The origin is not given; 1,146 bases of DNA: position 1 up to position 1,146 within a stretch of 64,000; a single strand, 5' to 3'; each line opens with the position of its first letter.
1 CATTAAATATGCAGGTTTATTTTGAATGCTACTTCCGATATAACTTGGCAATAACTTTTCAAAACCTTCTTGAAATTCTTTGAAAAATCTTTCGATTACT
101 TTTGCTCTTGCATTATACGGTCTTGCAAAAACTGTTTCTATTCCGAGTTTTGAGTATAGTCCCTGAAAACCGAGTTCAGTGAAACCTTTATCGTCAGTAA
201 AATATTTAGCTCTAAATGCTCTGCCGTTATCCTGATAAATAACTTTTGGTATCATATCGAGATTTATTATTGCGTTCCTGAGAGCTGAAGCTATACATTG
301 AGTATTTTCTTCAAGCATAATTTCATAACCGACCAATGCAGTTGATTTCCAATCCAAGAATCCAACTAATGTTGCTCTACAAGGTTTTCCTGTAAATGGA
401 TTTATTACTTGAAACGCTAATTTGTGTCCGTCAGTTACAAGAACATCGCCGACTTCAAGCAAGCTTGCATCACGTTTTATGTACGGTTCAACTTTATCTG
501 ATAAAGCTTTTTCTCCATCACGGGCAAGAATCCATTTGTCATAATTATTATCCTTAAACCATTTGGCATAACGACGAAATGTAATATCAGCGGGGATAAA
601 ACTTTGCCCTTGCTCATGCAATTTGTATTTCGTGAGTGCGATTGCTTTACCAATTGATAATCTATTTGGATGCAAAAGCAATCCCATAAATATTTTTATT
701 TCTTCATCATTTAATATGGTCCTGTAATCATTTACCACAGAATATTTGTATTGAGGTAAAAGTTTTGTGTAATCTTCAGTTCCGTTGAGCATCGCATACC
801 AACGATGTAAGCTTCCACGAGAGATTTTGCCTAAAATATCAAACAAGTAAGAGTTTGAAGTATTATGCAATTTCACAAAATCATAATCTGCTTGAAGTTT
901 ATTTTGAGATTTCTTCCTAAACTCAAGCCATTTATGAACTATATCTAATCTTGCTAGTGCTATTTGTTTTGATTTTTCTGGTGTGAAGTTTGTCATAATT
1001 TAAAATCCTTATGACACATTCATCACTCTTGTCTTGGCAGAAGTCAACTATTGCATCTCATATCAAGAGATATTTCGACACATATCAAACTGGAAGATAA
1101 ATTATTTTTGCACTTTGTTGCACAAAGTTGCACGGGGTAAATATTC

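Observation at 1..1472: Mobile-element terminus (DDE transposase plus TGCAA terminal repeats) abutting the 3' end of tRNA-Arg(CCT)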

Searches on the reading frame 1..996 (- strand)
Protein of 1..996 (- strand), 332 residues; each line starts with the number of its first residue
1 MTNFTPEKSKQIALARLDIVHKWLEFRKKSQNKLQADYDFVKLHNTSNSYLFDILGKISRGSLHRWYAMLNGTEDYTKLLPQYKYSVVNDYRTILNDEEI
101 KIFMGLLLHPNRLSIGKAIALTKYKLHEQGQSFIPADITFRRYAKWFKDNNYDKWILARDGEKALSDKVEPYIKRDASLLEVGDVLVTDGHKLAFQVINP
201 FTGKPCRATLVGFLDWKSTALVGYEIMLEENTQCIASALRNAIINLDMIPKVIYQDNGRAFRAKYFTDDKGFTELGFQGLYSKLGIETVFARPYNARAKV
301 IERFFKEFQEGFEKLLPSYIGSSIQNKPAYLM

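Call 7: search_protein_families(library=pfam, proteins=[window:1-996:-], max_evalue=0.1)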
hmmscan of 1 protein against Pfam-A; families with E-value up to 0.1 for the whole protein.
window:1-996:- (332 aa): 2 families
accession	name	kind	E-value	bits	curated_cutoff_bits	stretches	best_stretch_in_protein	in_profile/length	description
PF00665.32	rve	-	4.8e-06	27.2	32.6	1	207-295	23-101/102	Integrase core domain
PF03288.22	Pox_D5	-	0.087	13.7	21.4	0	129-156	17-43/86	Poxvirus D5 protein-like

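Call 8: search_protein_families(library=ncbifam, proteins=[window:1-996:-], max_evalue=0.1)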
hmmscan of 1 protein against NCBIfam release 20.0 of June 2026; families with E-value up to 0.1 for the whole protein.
window:1-996:- (332 aa): 4 families
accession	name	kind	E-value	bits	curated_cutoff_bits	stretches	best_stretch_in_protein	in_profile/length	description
NF033577.2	transpos_IS481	equivalog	3.7e-10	39.8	224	1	207-312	147-243/284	IS481 family transposase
NF033594.2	transpos_ISNCY_2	equivalog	2.4e-05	23.7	250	1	202-310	141-248/368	ISNCY family transposase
NF033516.0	transpos_IS3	equivalog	0.0019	17.5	160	1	173-308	206-324/369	IS3 family transposase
NF033546.1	transpos_IS21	equivalog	0.0046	16.5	160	1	225-309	153-238/294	IS21 family transposase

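Call 9: search_solved_structures(query=window:1-996:-, max_evalue=1, show_alignments=2)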
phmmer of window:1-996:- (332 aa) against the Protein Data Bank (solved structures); distinct sequences matched with E-value up to 1: 3.
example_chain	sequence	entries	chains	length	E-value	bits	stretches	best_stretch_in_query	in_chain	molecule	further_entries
8rdu_R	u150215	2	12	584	0.33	13.3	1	210-328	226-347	TnsB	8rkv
7svw_A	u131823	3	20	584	0.33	13.3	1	210-328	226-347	TnsB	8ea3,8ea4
8aa5_AP1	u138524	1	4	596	0.34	13.3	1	210-328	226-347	TnsB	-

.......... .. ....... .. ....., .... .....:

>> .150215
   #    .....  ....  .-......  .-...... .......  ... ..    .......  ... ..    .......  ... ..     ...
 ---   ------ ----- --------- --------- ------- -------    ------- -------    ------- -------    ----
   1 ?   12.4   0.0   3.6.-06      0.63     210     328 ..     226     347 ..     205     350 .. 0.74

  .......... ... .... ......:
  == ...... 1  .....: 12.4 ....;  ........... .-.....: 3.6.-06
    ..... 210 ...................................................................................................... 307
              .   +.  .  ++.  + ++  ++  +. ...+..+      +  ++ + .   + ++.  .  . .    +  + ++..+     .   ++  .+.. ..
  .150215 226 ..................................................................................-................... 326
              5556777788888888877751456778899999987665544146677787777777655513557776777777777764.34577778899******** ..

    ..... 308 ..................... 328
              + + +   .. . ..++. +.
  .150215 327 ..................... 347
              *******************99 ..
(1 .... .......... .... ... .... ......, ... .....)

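Call 10: find_homologous_proteins(query=window:1-996:-)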
Query window:1-996:- (332 aa): 2149 proteins with E <= 0.001 among 3050 candidates; the best 120 are listed.
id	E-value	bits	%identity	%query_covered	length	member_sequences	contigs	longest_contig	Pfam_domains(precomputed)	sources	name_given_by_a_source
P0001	6.0e-218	740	97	100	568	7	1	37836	PF00665.33,PF09299.18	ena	-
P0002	5.4e-217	737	97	100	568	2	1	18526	PF00665.33,PF09299.18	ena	-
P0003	4.5e-215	731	96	100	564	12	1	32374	PF00665.33,PF09299.18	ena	-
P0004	8.1e-215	730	95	100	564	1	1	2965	PF00665.33,PF09299.18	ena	-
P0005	1.1e-214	730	95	100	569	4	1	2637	PF09299.18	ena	-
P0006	1.8e-214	729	95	100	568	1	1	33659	PF00665.33,PF09299.18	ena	-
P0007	2.4e-214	729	96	100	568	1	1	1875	PF00665.33,PF09299.18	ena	-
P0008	3.0e-214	728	95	100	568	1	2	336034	PF00665.33,PF09299.18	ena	-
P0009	3.2e-214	728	95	100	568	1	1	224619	PF00665.33,PF09299.18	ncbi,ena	-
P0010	3.4e-214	728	95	100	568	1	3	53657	PF09299.18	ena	-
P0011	3.4e-214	728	95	100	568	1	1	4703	PF09299.18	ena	-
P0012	3.6e-214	728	96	100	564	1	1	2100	PF00665.33,PF09299.18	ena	-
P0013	3.7e-214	728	95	100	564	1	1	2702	PF00665.33,PF09299.18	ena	-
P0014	4.9e-214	728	95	100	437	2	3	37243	PF00665.33,PF09299.18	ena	-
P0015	5.9e-214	727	95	100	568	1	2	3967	PF09299.18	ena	-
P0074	1.6e-212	723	95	100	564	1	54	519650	PF00665.33,PF09299.18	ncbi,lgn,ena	-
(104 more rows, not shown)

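Call 11: find_encoding_contigs(protein=P0001, flank=10000, max_places=3)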
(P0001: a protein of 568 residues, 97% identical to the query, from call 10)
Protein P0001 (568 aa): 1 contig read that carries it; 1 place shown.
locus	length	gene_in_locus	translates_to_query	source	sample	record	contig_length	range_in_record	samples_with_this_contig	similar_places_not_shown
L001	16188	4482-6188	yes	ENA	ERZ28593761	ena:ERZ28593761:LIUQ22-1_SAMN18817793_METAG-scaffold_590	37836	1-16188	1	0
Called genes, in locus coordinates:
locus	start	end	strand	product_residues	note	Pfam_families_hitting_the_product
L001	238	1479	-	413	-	PF00155:Aminotran_1_2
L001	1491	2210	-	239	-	PF02463:SMC_N (faint), PF00005:ABC_tran, PF13304:AAA_21 (faint)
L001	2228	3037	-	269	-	PF02405:MlaE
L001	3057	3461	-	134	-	-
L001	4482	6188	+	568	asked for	PF00665:rve (faint), PF09299:Mu-transpos_C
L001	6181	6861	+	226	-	PF05621:TniB (faint), PF13401:AAA_22, PF00004:AAA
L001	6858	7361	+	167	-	PF13102:Phage_int_SAM_5, PF14659:Phage_int_SAM_3, PF22022:Phage_int_M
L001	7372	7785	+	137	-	-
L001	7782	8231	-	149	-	-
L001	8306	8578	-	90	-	-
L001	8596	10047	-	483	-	PF00082:Peptidase_S8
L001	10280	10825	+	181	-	PF00589:Phage_integrase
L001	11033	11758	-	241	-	-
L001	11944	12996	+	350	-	PF01734:Patatin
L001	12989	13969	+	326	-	PF18144:SMODS, PF21654:DncV-like_NTFase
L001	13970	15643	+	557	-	PF14461:Prok-E2_B, PF00899:ThiF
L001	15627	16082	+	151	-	PF01398:JAB (weak), PF14464:Prok-JAB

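Call 12: find_encoding_contigs(protein=P0074, flank=10000, max_places=6)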
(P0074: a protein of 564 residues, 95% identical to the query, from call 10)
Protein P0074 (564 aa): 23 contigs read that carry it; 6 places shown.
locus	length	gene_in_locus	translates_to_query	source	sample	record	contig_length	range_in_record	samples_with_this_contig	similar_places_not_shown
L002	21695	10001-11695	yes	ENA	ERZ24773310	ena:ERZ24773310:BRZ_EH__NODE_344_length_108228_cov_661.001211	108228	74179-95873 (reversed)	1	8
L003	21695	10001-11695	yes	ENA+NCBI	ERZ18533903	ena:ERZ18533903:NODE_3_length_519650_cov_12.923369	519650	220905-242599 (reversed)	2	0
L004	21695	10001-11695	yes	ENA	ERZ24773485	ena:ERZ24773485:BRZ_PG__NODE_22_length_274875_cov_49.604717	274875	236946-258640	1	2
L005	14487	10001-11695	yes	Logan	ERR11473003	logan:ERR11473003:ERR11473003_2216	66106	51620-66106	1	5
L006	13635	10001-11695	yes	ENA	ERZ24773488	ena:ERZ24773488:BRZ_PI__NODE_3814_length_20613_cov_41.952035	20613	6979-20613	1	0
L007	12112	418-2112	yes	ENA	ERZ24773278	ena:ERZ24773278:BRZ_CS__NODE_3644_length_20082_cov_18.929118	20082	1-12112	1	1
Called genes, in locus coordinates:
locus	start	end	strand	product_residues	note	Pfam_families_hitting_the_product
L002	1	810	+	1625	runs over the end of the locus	PF27970:LEA1_2_D7_KIN2 (faint), PF03109:ABC1 (faint), PF02987:LEA_4 (faint)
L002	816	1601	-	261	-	-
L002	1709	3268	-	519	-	PF03023:MurJ, PF01554:MatE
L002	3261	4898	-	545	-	PF08486:SpoIID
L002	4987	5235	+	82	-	-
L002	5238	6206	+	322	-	-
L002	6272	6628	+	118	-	-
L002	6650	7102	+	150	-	PF01957:NfeD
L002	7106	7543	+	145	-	PF01145:Band_7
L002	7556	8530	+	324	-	PF01145:Band_7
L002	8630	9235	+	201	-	PF07719:TPR_2 (faint), PF13181:TPR_8 (faint), PF13371:TPR_9 (faint), PF13428:TPR_14 (faint), PF13431:TPR_17 (faint), PF13432:TPR_16 (faint), PF14559:TPR_19 (faint), PF00515:TPR_1 (weak), +2 more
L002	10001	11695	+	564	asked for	PF00665:rve (faint), PF09299:Mu-transpos_C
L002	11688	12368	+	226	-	PF05621:TniB (faint), PF13401:AAA_22, PF00004:AAA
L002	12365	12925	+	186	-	PF14659:Phage_int_SAM_3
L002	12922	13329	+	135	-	PF08822:DUF1804 (faint)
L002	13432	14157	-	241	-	-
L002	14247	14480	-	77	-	-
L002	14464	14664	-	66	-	-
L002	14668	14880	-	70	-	-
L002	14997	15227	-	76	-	-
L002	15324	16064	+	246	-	PF09509:Hypoth_Ymh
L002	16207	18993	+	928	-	PF04313:HSDR_N, PF00270:DEAD, PF04851:ResIII, PF18766:SWI2_SNF2, PF22679:T1R_D3-like, PF12008:EcoR124_C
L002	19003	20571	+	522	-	PF12161:HsdM_N, PF02384:N6_Mtase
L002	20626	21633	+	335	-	PF13310:Virulence_RhuM, PF02661:Fic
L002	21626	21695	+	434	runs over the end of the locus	PF01420:Methylase_S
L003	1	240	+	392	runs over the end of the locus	-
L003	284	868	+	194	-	-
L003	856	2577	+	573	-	PF00449:Urease_alpha (faint), PF07969:Amidohydro_3 (faint), PF01979:Amidohydro_1, PF13382:Adenine_deam_C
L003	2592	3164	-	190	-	-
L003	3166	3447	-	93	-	-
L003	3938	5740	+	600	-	PF00009:GTP_EFTU, PF03144:GTP_EFTU_D2, PF00679:EFG_C, PF06421:LepA_C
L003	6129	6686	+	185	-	PF08207:EFP_N, PF01132:EFP, PF09285:Elong-fact-P_C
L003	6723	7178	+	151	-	PF00364:Biotin_lipoyl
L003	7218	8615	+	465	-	PF00289:Biotin_carb_N, PF02786:CPSase_L_D2, PF08443:RimK (faint), PF02222:ATP-grasp, PF07478:Dala_Dala_lig_C, PF02785:Biotin_carb_C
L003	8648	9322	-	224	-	-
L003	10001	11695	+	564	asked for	PF00665:rve (faint), PF09299:Mu-transpos_C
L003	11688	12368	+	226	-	PF05621:TniB (faint), PF13401:AAA_22, PF00004:AAA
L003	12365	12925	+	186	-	PF14659:Phage_int_SAM_3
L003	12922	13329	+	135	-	PF08822:DUF1804 (faint)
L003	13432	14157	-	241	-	-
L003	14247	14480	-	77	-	-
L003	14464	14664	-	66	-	-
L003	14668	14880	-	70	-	-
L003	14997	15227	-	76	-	-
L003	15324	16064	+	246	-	PF09509:Hypoth_Ymh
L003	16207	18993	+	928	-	PF04313:HSDR_N, PF00270:DEAD, PF04851:ResIII, PF18766:SWI2_SNF2, PF22679:T1R_D3-like, PF12008:EcoR124_C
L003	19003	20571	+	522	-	PF12161:HsdM_N, PF02384:N6_Mtase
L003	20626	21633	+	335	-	PF13310:Virulence_RhuM, PF02661:Fic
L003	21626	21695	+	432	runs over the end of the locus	PF01420:Methylase_S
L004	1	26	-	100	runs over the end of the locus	-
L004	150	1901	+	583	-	-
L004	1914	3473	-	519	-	PF03023:MurJ, PF01554:MatE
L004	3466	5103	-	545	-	PF08486:SpoIID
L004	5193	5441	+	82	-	-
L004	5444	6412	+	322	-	PF01979:Amidohydro_1 (weak)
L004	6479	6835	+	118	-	-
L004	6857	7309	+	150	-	PF01957:NfeD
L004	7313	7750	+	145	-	PF01145:Band_7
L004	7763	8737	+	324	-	PF01145:Band_7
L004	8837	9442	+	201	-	PF07719:TPR_2 (faint), PF13181:TPR_8 (faint), PF13371:TPR_9 (faint), PF13428:TPR_14 (faint), PF13431:TPR_17 (faint), PF13432:TPR_16 (faint), PF14559:TPR_19 (faint), PF00515:TPR_1 (weak), +2 more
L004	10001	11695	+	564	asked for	PF00665:rve (faint), PF09299:Mu-transpos_C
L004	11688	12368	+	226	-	PF05621:TniB (faint), PF13401:AAA_22, PF00004:AAA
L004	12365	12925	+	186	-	PF14659:Phage_int_SAM_3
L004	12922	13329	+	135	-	PF08822:DUF1804 (faint)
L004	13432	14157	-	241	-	-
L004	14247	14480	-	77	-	-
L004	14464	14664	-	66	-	-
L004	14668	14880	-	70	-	-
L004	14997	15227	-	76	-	-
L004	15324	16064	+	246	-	PF09509:Hypoth_Ymh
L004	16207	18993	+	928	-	PF04313:HSDR_N, PF00270:DEAD, PF04851:ResIII, PF18766:SWI2_SNF2, PF22679:T1R_D3-like, PF12008:EcoR124_C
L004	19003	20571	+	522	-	PF12161:HsdM_N, PF02384:N6_Mtase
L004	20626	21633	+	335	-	PF13310:Virulence_RhuM, PF02661:Fic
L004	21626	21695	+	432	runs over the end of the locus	PF01420:Methylase_S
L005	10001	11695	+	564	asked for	PF00665:rve (faint), PF09299:Mu-transpos_C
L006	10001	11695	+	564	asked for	PF00665:rve (faint), PF09299:Mu-transpos_C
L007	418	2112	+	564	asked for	PF00665:rve (faint), PF09299:Mu-transpos_C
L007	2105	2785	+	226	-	PF05621:TniB (faint), PF13401:AAA_22, PF00004:AAA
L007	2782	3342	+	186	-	PF14659:Phage_int_SAM_3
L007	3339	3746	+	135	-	PF08822:DUF1804 (faint)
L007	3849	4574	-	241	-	-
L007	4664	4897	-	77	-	-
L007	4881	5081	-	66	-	-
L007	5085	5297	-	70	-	-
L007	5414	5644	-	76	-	-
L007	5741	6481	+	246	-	PF09509:Hypoth_Ymh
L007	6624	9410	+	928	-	PF04313:HSDR_N, PF00270:DEAD, PF04851:ResIII, PF18766:SWI2_SNF2, PF22679:T1R_D3-like, PF12008:EcoR124_C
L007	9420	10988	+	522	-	PF12161:HsdM_N, PF02384:N6_Mtase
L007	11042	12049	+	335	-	PF13310:Virulence_RhuM, PF02661:Fic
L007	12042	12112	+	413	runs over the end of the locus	PF01420:Methylase_S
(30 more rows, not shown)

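Call 22: search_protein_families(library=pfam, proteins=[L003:10001-11695:+, L003:11688-12368:+, L003:12365-12925:+, L003:12922-13329:+, L003:13432-14157:-], max_evalue=0.1)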
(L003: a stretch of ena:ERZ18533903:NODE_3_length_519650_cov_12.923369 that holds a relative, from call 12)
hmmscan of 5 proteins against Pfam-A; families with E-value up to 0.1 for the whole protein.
L003:10001-11695:+ (564 aa): 2 families
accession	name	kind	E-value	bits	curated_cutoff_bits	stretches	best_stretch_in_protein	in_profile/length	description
PF09299.17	Mu-transpos_C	-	7.8e-14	51.9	21.7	1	394-453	1-61/61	Mu transposase, C-terminal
PF00665.32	rve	-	1.3e-05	25.8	32.6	1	207-295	23-101/102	Integrase core domain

L003:11688-12368:+ (226 aa): 10 families
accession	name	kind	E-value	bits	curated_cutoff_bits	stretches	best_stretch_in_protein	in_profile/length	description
PF13401.12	AAA_22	-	2e-12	48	27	1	30-138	6-124/130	AAA domain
PF00004.35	AAA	-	2.6e-09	38.1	21.2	1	33-161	2-130/131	ATPase family associated with various cellular activities (AAA)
PF05621.17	TniB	-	6.5e-06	26.2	22.4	1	97-157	116-182/189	Bacterial TniB protein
PF05496.18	RuvB_N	-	0.0065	16.7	27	0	88-142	74-124/159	Holliday junction DNA helicase RuvB P-loop domain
PF08429.16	PLU-1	-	0.0073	16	28.5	1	143-224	212-295/338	PLU-1-like protein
PF13173.12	AAA_14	-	0.0079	16.6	27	1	86-143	45-104/129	AAA domain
PF05763.18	DUF835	-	0.019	15.2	33.1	0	92-117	68-96/136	Protein of unknown function (DUF835)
PF13479.12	AAA_24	-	0.043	14.1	27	0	30-112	3-77/195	AAA domain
PF13191.12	AAA_16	-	0.048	14.6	32.6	0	20-45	14-40/167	AAA ATPase domain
PF20720.3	nSTAND3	-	0.062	13.4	27.2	0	33-55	21-43/155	Novel STAND NTPase 3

L003:12365-12925:+ (186 aa): 1 family
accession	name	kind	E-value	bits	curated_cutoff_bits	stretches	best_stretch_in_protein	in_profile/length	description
PF14659.12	Phage_int_SAM_3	-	1.1e-11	45.2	22.6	1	76-125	6-54/58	Phage integrase, N-terminal SAM-like domain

L003:12922-13329:+ (135 aa): 5 families
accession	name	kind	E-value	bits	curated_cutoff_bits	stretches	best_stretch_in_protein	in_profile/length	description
PF08822.17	DUF1804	-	2.1e-05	24.9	29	1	8-82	9-91/164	Protein of unknown function (DUF1804)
PF06056.18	Terminase_5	-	0.0043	17.4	20.3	1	9-47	5-42/58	Putative ATPase subunit of terminase (gpP-like)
PF13411.12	MerR_1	-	0.014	15.9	21.6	1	26-64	8-44/69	MerR HTH family regulatory protein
PF13384.12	HTH_23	-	0.019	15.3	24.6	1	17-42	16-41/50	Homeodomain-like domain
PF13518.12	HTH_28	-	0.047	14.2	25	0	20-42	14-36/52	Helix-turn-helix domain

L003:13432-14157:- (241 aa): 2 families
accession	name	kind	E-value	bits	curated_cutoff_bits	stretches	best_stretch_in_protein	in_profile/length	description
PF19217.5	CoV_NSP4_N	-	0.003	17.2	25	1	3-68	254-319/353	Coronavirus replicase NSP4, N-terminal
PF21088.3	MS_channel_1st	-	0.026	15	23.1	1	5-25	4-24/42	Mechanosensitive ion channel, transmembrane helices 2/3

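Call 23: search_solved_structures(query=L003:11688-12368:+, max_evalue=1)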
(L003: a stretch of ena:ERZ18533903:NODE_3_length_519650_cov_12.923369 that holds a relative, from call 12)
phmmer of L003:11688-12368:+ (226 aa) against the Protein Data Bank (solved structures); distinct sequences matched with E-value up to 1: 39.
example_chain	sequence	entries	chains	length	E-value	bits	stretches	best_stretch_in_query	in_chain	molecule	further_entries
4d81_A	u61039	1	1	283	0.0001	25.3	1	29-117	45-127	AAA ATPase, central domain protein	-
4d82_A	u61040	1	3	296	0.00012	25.1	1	29-117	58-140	AAA ATPase, central domain protein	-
4d80_A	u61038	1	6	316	0.00014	24.8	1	29-117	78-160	AAA ATPASE, CENTRAL DOMAIN PROTEIN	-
4lcb_A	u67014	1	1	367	0.00016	24.7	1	29-117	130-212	Cell division protein CdvC, Vps4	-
4ow2_A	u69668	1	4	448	0.00076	22.5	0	169-217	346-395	Yop effector YopM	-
4lgm_A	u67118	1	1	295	0.0012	21.9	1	29-116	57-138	Vps4 AAA ATPase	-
1g9u_A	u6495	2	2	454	0.0038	20.2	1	169-218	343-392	OUTER PROTEIN YOPM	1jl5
6epc_K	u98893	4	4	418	0.0051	19.8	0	29-112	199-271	26S proteasome regulatory subunit 6B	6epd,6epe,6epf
12bm_D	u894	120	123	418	0.0052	19.7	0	29-112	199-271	26S proteasome regulatory subunit 6B | 26S protease regulatory subunit 6B | RPT3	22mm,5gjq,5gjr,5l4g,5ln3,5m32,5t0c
9pf1_D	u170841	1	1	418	0.0053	19.7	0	29-112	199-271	26S proteasome regulatory subunit 6B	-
6fvt_M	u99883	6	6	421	0.015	18.3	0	27-111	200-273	26S proteasome regulatory subunit 6A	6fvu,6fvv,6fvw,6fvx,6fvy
7rzy_1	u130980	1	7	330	0.015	18.2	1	102-174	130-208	Tn6677 Vibrio cholerae transposon TnsC (VchTnsC)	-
8xvb_A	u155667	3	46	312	0.024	17.6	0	37-88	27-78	ATP-dependent target DNA activator B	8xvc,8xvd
3h4m_A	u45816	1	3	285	0.034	17.1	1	28-111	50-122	Proteasome-activating nucleotidase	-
8vxt_A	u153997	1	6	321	0.045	16.7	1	27-117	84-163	Outer mitochondrial transmembrane helix translocase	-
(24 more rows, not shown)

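Call 24: search_solved_structures(query=L003:12365-12925:+, max_evalue=10)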
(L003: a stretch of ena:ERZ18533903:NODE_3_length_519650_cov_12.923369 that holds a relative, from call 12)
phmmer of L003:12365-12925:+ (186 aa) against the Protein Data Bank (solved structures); distinct sequences matched with E-value up to 10: 3.
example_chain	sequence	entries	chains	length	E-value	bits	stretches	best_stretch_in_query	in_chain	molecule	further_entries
2kkp_A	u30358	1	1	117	0.0088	19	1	70-158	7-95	Phage integrase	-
5cqs_A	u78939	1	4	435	0.42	13.5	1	39-108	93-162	Elongator complex protein 1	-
2va8_A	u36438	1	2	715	0.49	13.3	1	49-101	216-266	SKI2-TYPE HELICASE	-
